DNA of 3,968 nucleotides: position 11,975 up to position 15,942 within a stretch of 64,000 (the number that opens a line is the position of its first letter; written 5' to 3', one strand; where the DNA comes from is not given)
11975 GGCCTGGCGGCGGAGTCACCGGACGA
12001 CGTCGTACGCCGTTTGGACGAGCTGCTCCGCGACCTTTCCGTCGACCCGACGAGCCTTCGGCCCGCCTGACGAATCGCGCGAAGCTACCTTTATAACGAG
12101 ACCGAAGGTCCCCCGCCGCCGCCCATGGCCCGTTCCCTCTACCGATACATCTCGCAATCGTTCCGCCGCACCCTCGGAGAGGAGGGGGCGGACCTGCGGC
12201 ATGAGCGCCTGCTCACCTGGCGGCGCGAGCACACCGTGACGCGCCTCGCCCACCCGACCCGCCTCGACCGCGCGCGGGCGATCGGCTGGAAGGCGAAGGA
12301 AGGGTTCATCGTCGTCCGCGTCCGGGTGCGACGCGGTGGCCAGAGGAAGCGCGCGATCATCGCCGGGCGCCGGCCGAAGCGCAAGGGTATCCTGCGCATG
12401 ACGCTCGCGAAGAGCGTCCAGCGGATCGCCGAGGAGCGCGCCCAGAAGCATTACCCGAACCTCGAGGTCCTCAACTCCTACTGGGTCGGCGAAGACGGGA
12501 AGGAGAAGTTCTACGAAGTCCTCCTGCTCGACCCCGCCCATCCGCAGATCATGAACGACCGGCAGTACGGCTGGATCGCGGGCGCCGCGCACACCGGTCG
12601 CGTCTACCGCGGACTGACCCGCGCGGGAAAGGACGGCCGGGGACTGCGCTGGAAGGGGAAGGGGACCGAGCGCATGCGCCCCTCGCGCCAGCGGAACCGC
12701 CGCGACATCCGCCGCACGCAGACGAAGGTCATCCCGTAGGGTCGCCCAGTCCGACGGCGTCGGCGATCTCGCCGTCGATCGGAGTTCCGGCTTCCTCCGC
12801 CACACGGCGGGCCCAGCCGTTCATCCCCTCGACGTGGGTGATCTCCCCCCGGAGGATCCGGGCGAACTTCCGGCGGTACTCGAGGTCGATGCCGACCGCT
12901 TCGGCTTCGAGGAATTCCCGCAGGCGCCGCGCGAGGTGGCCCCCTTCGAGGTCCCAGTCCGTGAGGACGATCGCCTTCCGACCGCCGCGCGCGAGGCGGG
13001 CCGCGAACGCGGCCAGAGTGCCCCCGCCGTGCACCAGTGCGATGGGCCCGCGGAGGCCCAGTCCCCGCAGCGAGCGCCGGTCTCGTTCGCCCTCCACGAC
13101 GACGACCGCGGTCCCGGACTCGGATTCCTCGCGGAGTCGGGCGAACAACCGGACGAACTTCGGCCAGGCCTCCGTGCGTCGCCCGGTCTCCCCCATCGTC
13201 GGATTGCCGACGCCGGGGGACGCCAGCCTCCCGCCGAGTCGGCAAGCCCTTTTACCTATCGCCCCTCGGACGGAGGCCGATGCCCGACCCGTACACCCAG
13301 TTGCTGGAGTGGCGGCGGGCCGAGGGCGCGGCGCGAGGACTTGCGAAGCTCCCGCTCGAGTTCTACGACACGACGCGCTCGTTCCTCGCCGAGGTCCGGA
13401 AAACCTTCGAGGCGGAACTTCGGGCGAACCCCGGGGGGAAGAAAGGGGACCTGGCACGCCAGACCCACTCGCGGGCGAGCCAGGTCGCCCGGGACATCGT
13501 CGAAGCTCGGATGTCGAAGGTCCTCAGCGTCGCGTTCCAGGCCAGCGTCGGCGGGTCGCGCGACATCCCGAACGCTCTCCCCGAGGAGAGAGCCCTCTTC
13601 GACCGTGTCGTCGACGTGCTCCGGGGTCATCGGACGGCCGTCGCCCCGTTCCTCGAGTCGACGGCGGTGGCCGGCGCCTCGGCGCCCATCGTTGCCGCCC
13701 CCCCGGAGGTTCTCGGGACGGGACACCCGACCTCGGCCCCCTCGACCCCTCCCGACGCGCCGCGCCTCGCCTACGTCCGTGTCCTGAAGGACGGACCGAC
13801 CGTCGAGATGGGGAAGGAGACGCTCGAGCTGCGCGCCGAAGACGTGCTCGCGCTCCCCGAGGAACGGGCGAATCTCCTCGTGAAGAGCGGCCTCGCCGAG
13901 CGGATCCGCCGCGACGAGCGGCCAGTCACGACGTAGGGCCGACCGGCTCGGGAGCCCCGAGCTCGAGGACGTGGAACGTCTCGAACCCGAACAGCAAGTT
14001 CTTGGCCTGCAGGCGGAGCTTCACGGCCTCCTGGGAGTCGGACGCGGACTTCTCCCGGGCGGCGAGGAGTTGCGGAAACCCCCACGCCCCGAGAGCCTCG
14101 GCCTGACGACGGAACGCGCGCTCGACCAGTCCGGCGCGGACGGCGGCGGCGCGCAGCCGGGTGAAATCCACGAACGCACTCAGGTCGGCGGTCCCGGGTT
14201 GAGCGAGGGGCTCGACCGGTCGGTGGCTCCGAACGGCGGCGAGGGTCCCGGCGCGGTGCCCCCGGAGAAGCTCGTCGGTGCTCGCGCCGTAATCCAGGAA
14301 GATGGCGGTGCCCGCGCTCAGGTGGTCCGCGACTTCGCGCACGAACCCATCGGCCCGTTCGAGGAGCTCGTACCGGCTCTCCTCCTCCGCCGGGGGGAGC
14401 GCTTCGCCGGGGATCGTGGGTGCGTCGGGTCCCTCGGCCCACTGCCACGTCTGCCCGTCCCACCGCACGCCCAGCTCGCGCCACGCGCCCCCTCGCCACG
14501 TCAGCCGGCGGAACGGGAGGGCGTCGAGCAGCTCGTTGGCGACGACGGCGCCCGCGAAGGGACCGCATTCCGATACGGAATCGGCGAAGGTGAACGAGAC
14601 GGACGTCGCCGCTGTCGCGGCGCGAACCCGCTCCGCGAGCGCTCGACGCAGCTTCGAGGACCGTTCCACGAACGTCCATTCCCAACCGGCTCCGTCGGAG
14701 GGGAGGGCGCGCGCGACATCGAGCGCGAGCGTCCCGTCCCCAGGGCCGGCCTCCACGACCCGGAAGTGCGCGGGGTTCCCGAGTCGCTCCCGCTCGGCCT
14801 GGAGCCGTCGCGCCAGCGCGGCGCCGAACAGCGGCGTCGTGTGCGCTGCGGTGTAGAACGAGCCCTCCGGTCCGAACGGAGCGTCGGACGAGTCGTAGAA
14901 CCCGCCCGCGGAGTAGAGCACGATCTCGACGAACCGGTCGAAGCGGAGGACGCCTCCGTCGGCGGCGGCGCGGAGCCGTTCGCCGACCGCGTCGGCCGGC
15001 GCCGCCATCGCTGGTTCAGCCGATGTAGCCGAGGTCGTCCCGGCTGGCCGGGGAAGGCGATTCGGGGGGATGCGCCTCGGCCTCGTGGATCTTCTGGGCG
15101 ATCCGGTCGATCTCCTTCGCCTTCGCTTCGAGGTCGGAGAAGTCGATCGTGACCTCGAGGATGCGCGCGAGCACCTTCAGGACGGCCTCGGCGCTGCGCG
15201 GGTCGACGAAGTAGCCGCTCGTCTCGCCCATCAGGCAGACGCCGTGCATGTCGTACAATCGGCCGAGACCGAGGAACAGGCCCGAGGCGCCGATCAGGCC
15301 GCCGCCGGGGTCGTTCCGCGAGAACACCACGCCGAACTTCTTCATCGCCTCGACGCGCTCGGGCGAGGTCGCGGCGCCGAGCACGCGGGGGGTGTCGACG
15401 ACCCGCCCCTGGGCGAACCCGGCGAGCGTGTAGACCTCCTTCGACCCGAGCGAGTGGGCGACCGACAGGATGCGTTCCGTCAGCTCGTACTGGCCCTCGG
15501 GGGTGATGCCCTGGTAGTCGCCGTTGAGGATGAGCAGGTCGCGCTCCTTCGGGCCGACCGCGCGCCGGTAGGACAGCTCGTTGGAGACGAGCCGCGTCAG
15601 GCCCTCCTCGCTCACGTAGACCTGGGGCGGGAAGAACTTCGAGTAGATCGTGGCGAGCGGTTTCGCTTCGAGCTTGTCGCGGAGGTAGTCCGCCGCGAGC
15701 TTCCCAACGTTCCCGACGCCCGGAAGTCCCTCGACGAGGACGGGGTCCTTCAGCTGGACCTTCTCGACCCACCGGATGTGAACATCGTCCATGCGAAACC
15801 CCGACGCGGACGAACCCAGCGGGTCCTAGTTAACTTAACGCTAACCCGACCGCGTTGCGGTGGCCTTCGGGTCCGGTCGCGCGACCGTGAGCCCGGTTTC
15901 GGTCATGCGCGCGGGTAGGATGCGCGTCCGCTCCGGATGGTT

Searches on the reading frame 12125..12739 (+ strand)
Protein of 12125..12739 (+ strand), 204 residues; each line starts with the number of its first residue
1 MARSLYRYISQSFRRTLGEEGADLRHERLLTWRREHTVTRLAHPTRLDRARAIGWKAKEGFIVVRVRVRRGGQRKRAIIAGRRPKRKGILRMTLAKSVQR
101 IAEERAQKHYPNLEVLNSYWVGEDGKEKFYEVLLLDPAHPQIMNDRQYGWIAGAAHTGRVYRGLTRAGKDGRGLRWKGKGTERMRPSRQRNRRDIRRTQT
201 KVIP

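Call 44: search_protein_families(library=pfam, proteins=[window:12125-12739:+], max_evalue=0.001)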
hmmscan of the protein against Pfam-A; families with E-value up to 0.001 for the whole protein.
window:12125-12739:+ (204 aa): 1 family
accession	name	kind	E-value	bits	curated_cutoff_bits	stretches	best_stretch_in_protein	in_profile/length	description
PF00827.22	Ribosomal_L15e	-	1.7e-70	237.1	27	1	4-190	1-190/191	Ribosomal L15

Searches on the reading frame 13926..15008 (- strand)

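Call 44: search_protein_families(library=pfam, proteins=[window:13926-15008:-], max_evalue=0.001)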
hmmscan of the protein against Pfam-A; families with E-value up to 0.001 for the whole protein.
window:13926-15008:- (360 aa): 1 family
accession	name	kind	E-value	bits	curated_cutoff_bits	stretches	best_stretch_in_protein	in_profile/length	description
PF02636.23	Methyltransf_28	-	2.7e-43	148.6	23.3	1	65-293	2-242/249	Putative S-adenosyl-L-methionine-dependent methyltransferase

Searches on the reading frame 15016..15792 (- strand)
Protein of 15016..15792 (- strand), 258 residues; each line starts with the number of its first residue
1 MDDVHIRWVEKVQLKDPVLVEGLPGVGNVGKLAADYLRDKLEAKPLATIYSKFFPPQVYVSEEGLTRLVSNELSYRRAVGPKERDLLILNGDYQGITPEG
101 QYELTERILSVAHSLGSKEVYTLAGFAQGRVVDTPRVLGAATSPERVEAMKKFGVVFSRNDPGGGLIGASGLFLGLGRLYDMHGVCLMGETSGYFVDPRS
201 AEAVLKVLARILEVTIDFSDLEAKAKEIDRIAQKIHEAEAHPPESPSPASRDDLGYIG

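Call 44: search_protein_families(library=pfam, proteins=[window:15016-15792:-], max_evalue=0.001)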
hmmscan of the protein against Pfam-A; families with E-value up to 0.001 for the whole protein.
window:15016-15792:- (258 aa): 1 family
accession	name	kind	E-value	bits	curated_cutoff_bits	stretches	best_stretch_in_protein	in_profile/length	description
PF09754.15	PAC2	-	4.1e-55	187.4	25.8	1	19-235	1-214/215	PAC2 family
